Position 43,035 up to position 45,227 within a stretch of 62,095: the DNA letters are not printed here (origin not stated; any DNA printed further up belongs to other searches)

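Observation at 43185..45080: TrmD fused in frame to a cysteine desulfurase, followed by thiI; rplS missing from the rpsP-rimM-trmD operon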

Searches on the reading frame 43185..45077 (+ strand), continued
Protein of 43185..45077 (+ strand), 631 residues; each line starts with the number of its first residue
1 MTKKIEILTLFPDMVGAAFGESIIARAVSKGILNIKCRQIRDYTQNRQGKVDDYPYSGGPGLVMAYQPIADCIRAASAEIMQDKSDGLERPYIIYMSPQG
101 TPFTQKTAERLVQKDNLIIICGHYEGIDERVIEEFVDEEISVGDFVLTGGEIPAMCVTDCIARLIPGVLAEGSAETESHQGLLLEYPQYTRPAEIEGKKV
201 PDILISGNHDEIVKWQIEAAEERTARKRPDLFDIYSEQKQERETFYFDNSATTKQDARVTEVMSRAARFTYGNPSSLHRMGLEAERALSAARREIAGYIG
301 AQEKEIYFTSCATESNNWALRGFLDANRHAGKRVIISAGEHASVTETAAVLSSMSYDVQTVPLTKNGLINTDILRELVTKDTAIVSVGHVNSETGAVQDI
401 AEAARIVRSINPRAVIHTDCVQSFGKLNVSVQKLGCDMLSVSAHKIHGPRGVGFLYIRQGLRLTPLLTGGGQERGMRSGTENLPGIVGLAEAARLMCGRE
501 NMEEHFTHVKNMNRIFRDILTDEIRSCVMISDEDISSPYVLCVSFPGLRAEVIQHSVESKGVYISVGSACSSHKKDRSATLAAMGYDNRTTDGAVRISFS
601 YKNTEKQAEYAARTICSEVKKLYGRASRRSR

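Call 13: find_related_loci(query=A1, collection=genome_contigs, flank=8000)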
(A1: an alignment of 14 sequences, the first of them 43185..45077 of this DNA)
Query A1 (631 aa) in genome_contigs; peptide patterns used: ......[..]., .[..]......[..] (x = any residue, [..] = any of these).
600 stretches matched a pattern (row limit reached: there are more); 599 encode a relative of the query (tblastn E <= 1e-3); the best 80 are kept; 80 distinct loci.
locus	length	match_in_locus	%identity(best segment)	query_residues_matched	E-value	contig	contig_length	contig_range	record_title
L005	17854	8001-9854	54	1-625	0e+0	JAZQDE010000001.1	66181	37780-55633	MAG: Clostridia bacterium isolate T1900044637_TS20190103.MAGScoT_cleanbin_000013 SGB_1177_k141_2345791, whole genome sho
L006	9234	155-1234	44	245-607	8e-95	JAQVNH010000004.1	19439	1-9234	MAG: Eubacteriales bacterium isolate STF1_152 NODE_7002_length_19439_cov_2.624482_Sandtown_F1, whole genome shotgun sequ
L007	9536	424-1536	45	246-622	1e-93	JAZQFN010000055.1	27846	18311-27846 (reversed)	MAG: Clostridia bacterium isolate T1900044632_TS20190098.MAGScoT_cleanbin_000062 SGB_1073_k141_1353848, whole genome sho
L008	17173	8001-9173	39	235-628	4e-92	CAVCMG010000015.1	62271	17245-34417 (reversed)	Ruminococcus bromii isolate H07666-L1_cleanbin_000007 genome assembly, contig: Spades_H07666-L1_contig_188, whole genome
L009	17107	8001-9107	43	246-615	1e-91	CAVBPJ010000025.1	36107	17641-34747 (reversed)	Evtepia sp. isolate G02608-L1_cleanbin_000014 genome assembly, contig: Spades_G02608-L1_contig_473, whole genome shotgun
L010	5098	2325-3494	40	245-629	5e-92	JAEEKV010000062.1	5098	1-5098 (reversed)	MAG: Lachnospiraceae bacterium isolate Tb.RUG.200 k141_2236091_flag=1_multi=30.7946_len=5098, whole genome shotgun seque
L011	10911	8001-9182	41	215-621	2e-91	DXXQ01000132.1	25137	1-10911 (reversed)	MAG TPA_asm: Clostridiales bacterium isolate HRGM_Genome_3770 HRGM_Genome_3770_132, whole genome shotgun sequence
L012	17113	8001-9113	42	246-619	3e-91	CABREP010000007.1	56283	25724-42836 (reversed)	MAG TPA_asm: uncultured Lachnospiraceae bacterium isolate MGYG-HGUT-01187 genome assembly, contig: GUT_GENOME091104_7, w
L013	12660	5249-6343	42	246-610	5e-91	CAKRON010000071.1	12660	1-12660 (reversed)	MAG: uncultured Marvinbryantia sp. isolate REFINED_METABAT215_TOP10_CONTIGS_1500_ASSEMBLY_K77_MERGED__Hadza_MoBio_hadza-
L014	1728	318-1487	41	237-628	6e-97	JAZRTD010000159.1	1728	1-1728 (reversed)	MAG: Clostridia bacterium isolate T1900045344_YK20190034.MAGScoT_cleanbin_000031 SGB_6687_k141_1130866, whole genome sho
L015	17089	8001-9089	41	246-610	1e-90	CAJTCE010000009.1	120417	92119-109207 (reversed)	Lachnospiraceae bacterium isolate A65_57.ET.DSS genome assembly, contig: MGBC000076.9, whole genome shotgun sequence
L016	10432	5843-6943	43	246-610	6e-91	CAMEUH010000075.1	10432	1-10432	MAG: uncultured Eubacteriaceae bacterium isolate SRR15057922_bin.16_metaWRAP_v1.3_MAG genome assembly, contig: ERZ104074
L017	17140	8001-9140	41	241-622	1e-89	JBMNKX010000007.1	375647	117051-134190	MAG: Bacillota bacterium isolate SBF912LR0HQ0172 contig_61313, whole genome shotgun sequence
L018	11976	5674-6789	41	241-619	2e-89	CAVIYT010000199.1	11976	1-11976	Paludibacteraceae bacterium isolate G02630-L1_cleanbin_000017 genome assembly, contig: Spades_G02630-L1_contig_2657, who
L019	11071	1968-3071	42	246-615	4e-89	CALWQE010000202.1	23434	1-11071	MAG: uncultured Lachnospiraceae bacterium isolate E09__bin63 genome assembly, contig: E09__k127_4222559, whole genome sh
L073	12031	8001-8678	56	4-233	2e-77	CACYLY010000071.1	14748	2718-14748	MAG: Ruminococcaceae bacterium isolate RUG12056 genome assembly, contig: RUG12056_asm_71, whole genome shotgun sequence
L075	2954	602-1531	44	1-294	2e-78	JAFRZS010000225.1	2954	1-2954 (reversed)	MAG: Clostridia bacterium isolate RGIG2945 Goat_Rectum-1__c633795, whole genome shotgun sequence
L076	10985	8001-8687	57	4-236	6e-77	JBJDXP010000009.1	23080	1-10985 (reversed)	MAG: Candidatus Limivicinus sp. isolate LOHA37_bin.003 NODE_1086_length_23080_cov_26.521824, whole genome shotgun sequen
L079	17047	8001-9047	42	245-600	2e-76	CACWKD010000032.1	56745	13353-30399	MAG: uncultured Ruminococcus sp. isolate RUG10651 genome assembly, contig: RUG10651_asm_32, whole genome shotgun sequenc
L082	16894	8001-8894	45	1-278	9e-76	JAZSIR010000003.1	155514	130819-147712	MAG: Clostridia bacterium isolate T1900044569_TS20190035.MAGScoT_cleanbin_000017 SGB_427_k141_1369487, whole genome shot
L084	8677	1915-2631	53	2-242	1e-75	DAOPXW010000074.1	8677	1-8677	MAG TPA_asm: Oscillospiraceae bacterium isolate AMR_MDS_1330 NODE_9640_length_8677_cov_7.142426, whole genome shotgun se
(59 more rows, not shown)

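Call 14: find_encoding_contigs(protein=P0108, flank=10000, max_places=1)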
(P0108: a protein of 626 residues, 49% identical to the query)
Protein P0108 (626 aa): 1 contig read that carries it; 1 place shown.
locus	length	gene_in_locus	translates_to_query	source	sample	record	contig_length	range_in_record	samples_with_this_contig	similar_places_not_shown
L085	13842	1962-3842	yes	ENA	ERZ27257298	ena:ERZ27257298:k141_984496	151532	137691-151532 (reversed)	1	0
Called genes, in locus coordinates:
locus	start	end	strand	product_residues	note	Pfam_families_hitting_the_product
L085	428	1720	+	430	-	PF00342:PGI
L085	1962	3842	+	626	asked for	PF01746:tRNA_m1G_MT, PF00155:Aminotran_1_2 (faint), PF00266:Aminotran_5, PF01212:Beta_elim_lyase (weak)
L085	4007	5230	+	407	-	PF22025:ThiI_fer, PF02926:THUMP, PF02568:ThiI, PF06508:QueC (faint)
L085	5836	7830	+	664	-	PF00188:CAP (weak), PF02368:Big_2 (weak), PF26918:Ig_Eae (weak)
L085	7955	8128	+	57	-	-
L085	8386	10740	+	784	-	-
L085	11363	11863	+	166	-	PF01257:2Fe-2S_thioredx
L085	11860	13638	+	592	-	PF01512:Complex1_51K, PF10589:NADH_4Fe-4S, PF00037:Fer4 (faint), PF12837:Fer4_6 (weak), PF13237:Fer4_10 (weak), PF14697:Fer4_21 (weak), PF12838:Fer4_7 (weak), PF13187:Fer4_9 (weak)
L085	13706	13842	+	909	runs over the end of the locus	PF13510:Fer2_4, PF14691:Fer4_20, PF00890:FAD_binding_2 (weak), PF01266:DAO (weak), PF03486:HI0933_like (weak), PF07992:Pyr_redox_2, PF13450:NAD_binding_8, PF12838:Fer4_7, +6 more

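Call 15: find_encoding_contigs(protein=P0105, flank=10000, max_places=1)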
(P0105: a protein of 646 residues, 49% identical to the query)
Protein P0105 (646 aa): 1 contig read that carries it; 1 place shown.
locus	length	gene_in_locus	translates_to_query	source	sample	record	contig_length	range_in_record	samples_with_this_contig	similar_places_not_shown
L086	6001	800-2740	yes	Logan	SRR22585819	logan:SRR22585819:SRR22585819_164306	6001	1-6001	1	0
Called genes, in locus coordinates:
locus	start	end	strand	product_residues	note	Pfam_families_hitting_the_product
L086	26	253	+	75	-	PF13083:KH_KhpA-B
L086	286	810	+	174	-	PF01782:RimM, PF05239:PRC, PF24986:PRC_RimM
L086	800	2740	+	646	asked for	PF01746:tRNA_m1G_MT, PF00155:Aminotran_1_2 (faint), PF00266:Aminotran_5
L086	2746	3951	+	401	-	PF22025:ThiI_fer, PF02926:THUMP, PF02568:ThiI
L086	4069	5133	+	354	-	PF00149:Metallophos, PF12850:Metallophos_2 (weak)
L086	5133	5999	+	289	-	?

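Call 19: search_protein_families(library=pfam, proteins=[L073:7995-9281:+, L076:7989-9299:+, L084:1915-3198:+, L075:602-2008:+, L079:6499-7281:+, L082:8695-9774:+], max_evalue=0.01)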
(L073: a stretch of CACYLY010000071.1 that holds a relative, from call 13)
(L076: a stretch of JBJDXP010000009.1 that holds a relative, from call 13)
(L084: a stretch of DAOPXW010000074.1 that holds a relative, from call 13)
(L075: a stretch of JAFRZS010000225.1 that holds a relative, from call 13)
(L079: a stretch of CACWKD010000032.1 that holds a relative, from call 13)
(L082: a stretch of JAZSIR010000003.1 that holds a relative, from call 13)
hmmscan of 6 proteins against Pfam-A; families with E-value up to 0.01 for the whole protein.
L073:7995-9281:+ (429 aa): 4 families
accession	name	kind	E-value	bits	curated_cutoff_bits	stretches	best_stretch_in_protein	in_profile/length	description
PF01746.26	tRNA_m1G_MT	-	3.6e-60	203.5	27.3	1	24-224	2-195/195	tRNA (Guanine-1)-methyltransferase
PF00583.31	Acetyltransf_1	-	2.5e-09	37.9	20.7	1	287-402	14-116/116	Acetyltransferase (GNAT) family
PF13508.13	Acetyltransf_7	-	0.00025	21.8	27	1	305-403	2-83/84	Acetyltransferase (GNAT) domain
PF13302.13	Acetyltransf_3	-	0.0071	17.5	25.4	0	260-403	5-138/138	Acetyltransferase (GNAT) domain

L076:7989-9299:+ (437 aa): 5 families
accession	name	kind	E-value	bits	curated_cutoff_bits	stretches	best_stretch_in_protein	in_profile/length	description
PF01746.26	tRNA_m1G_MT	-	8.4e-61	205.5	27.3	1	26-226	2-195/195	tRNA (Guanine-1)-methyltransferase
PF00583.31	Acetyltransf_1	-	9.9e-11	42.4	20.7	1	283-404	4-116/116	Acetyltransferase (GNAT) family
PF13302.13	Acetyltransf_3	-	2.3e-05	25.6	25.4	1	260-405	3-138/138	Acetyltransferase (GNAT) domain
PF13508.13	Acetyltransf_7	-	2.7e-05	24.9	27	1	307-405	2-83/84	Acetyltransferase (GNAT) domain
PF13673.13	Acetyltransf_10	-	0.009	16.4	23.6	0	308-405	31-108/128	Acetyltransferase (GNAT) domain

L084:1915-3198:+ (428 aa): 3 families
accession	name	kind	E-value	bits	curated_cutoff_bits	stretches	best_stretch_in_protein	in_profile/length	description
PF01746.26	tRNA_m1G_MT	-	2.8e-55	187.5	27.3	1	24-224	2-195/195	tRNA (Guanine-1)-methyltransferase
PF00583.31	Acetyltransf_1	-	1.5e-07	32.2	20.7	1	296-402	19-116/116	Acetyltransferase (GNAT) family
PF13508.13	Acetyltransf_7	-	1.2e-05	26.1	27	1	307-403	4-83/84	Acetyltransferase (GNAT) domain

L075:602-2008:+ (469 aa): 1 family
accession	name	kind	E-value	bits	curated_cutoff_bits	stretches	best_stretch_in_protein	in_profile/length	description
PF01746.26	tRNA_m1G_MT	-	1.2e-59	201.7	27.3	1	25-223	2-195/195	tRNA (Guanine-1)-methyltransferase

L079:6499-7281:+ (261 aa): 2 families
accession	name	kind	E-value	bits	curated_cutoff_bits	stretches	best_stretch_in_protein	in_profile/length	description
PF00929.31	RNase_T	-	5.4e-10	40.5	24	1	5-163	3-164/164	Exonuclease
PF16473.11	Rv2179c-like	-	4.1e-06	27.1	27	1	2-164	2-174/177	3'-5' exoribonuclease Rv2179c-like domain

L082:8695-9774:+ (360 aa): 1 family
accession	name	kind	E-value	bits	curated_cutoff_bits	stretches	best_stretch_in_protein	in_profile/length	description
PF01594.21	AI-2E_transport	-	4.7e-49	167.8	34.3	1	19-346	6-324/327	AI-2E family transporter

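Call 35: search_protein_representatives(protein=window:43185-45077:+)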
Query: 631 residues. Proteins with E-value up to 0.001 (for the whole library): 55288; up to 1e-10: 33030; up to 1e-30: 12946. The best 150 are listed.
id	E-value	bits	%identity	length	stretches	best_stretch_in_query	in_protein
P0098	1.5e-199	680.9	52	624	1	4-622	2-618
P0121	3.9e-110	385.7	66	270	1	363-629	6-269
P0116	6.7e-104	365.1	49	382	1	245-622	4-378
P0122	7.8e-93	328.6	48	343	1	277-624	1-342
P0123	1.7e-92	327.4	42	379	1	245-611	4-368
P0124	2.4e-92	327.0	47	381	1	245-616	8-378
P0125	9.2e-92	325.0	42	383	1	245-628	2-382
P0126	9.0e-91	321.7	42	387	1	244-621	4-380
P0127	2.2e-89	317.2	42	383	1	245-613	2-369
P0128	3.1e-89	316.6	44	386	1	244-617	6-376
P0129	1.7e-88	314.2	42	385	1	245-623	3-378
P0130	1.7e-88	314.2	42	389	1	245-615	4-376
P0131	6.5e-87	309.0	40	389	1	243-610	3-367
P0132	2.8e-86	306.9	41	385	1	245-616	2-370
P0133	6.3e-86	305.7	42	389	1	245-615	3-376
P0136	2.3e-85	303.9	37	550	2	245-610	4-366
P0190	1.0e-77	278.6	39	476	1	244-620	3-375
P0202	4.0e-77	276.7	41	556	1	245-622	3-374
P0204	5.0e-77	276.3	41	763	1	237-622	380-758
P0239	4.8e-75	269.8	45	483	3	370-502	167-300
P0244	1.6e-74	268.1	57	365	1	4-235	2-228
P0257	7.0e-74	266.0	56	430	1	4-247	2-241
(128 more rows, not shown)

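Call 36: find_encoding_contigs(protein=P0116, flank=8000, max_places=2)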
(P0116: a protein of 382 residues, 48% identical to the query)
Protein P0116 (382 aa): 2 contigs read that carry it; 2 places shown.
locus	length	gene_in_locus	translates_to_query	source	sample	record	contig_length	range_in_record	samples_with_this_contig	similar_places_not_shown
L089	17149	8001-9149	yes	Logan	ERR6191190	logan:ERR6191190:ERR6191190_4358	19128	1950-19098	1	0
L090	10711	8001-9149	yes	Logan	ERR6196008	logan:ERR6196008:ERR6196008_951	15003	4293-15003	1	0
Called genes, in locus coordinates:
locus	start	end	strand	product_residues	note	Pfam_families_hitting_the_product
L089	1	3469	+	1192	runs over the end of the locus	PF02463:SMC_N, PF13175:AAA_15, PF13304:AAA_21 (weak), PF13555:AAA_29 (weak), PF06470:SMC_hinge, PF02463:SMC_N, PF13304:AAA_21 (weak)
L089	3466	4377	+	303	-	PF02881:SRP54_N, PF00448:SRP54, PF13604:AAA_30 (weak)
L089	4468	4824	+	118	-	PF04297:UPF0122, PF08281:Sigma70_r4_2 (weak), PF04545:Sigma70_r4 (weak)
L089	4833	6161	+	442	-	PF02881:SRP54_N, PF06414:Zeta_toxin (faint), PF20720:nSTAND3 (faint), PF00448:SRP54, PF13401:AAA_22 (weak), PF02978:SRP_SPB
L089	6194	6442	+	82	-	PF00886:Ribosomal_S16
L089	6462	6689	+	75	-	PF13083:KH_KhpA-B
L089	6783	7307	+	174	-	PF01782:RimM, PF05239:PRC, PF24986:PRC_RimM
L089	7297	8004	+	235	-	PF01746:tRNA_m1G_MT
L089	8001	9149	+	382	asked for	PF00155:Aminotran_1_2 (weak), PF00266:Aminotran_5, PF01212:Beta_elim_lyase (faint)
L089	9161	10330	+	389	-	PF22025:ThiI_fer, PF02926:THUMP, PF02568:ThiI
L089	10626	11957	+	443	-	PF00152:tRNA-synt_2 (weak), PF13393:tRNA-synt_His, PF00587:tRNA-synt_2b (weak), PF03129:HGTP_anticodon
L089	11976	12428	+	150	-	PF02664:LuxS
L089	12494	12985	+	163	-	-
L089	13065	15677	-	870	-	PF25788:Ig_Rha78A_N, PF08531:Bac_rhamnosid_N, PF05592:Bac_rhamnosid (weak), PF17389:Bac_rhamnosid6H, PF22422:MGH1-like_GH, PF17390:Bac_rhamnosid_C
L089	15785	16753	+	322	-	PF00485:PRK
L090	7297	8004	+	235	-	PF01746:tRNA_m1G_MT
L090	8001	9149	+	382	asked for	PF00155:Aminotran_1_2 (weak), PF00266:Aminotran_5, PF01212:Beta_elim_lyase (faint)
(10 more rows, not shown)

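Call 37: find_encoding_contigs(protein=P0113, flank=8000, max_places=2)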
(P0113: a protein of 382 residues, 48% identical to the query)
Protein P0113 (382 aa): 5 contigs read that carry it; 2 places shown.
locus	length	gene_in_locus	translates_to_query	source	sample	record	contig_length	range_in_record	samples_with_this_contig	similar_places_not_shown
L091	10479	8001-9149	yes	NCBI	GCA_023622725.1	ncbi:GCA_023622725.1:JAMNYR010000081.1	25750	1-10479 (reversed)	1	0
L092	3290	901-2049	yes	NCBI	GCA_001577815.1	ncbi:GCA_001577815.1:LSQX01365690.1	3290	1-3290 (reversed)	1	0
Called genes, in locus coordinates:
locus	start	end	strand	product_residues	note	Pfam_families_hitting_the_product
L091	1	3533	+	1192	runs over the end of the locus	PF02463:SMC_N, PF13175:AAA_15, PF13304:AAA_21 (weak), PF13476:AAA_23, PF13555:AAA_29 (weak), PF06470:SMC_hinge, PF02463:SMC_N, PF13304:AAA_21 (weak)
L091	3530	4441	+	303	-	PF02881:SRP54_N, PF00448:SRP54, PF13604:AAA_30 (faint)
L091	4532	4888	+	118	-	PF04297:UPF0122, PF08281:Sigma70_r4_2, PF04545:Sigma70_r4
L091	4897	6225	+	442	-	PF02881:SRP54_N, PF13401:AAA_22 (faint), PF20720:nSTAND3 (faint), PF00448:SRP54, PF02978:SRP_SPB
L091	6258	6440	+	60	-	PF00886:Ribosomal_S16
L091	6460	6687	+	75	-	PF13083:KH_KhpA-B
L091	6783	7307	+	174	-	PF01782:RimM, PF05239:PRC, PF24986:PRC_RimM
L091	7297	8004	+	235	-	PF01746:tRNA_m1G_MT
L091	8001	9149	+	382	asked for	PF00155:Aminotran_1_2 (weak), PF00266:Aminotran_5, PF01212:Beta_elim_lyase (weak)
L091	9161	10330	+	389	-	PF22025:ThiI_fer, PF02926:THUMP, PF02568:ThiI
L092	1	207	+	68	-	?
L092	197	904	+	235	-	PF01746:tRNA_m1G_MT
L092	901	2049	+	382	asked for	PF00155:Aminotran_1_2 (weak), PF00266:Aminotran_5, PF01212:Beta_elim_lyase (weak)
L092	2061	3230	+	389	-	PF22025:ThiI_fer, PF02926:THUMP, PF02568:ThiI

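Call 38: find_encoding_contigs(protein=P0111, flank=8000, max_places=1)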
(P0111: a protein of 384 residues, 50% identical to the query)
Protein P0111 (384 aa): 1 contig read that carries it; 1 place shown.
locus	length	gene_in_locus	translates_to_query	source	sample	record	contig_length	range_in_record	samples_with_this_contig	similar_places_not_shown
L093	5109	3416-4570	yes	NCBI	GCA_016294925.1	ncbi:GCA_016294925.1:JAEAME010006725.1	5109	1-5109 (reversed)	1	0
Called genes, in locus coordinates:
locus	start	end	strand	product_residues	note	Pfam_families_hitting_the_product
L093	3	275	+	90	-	?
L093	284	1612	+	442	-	PF02881:SRP54_N, PF06414:Zeta_toxin (weak), PF00448:SRP54, PF02978:SRP_SPB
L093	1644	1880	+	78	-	PF00886:Ribosomal_S16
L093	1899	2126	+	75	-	PF13083:KH_KhpA-B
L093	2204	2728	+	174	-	PF01782:RimM, PF05239:PRC, PF24986:PRC_RimM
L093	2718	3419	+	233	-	PF01746:tRNA_m1G_MT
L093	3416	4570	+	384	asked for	PF00266:Aminotran_5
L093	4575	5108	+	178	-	?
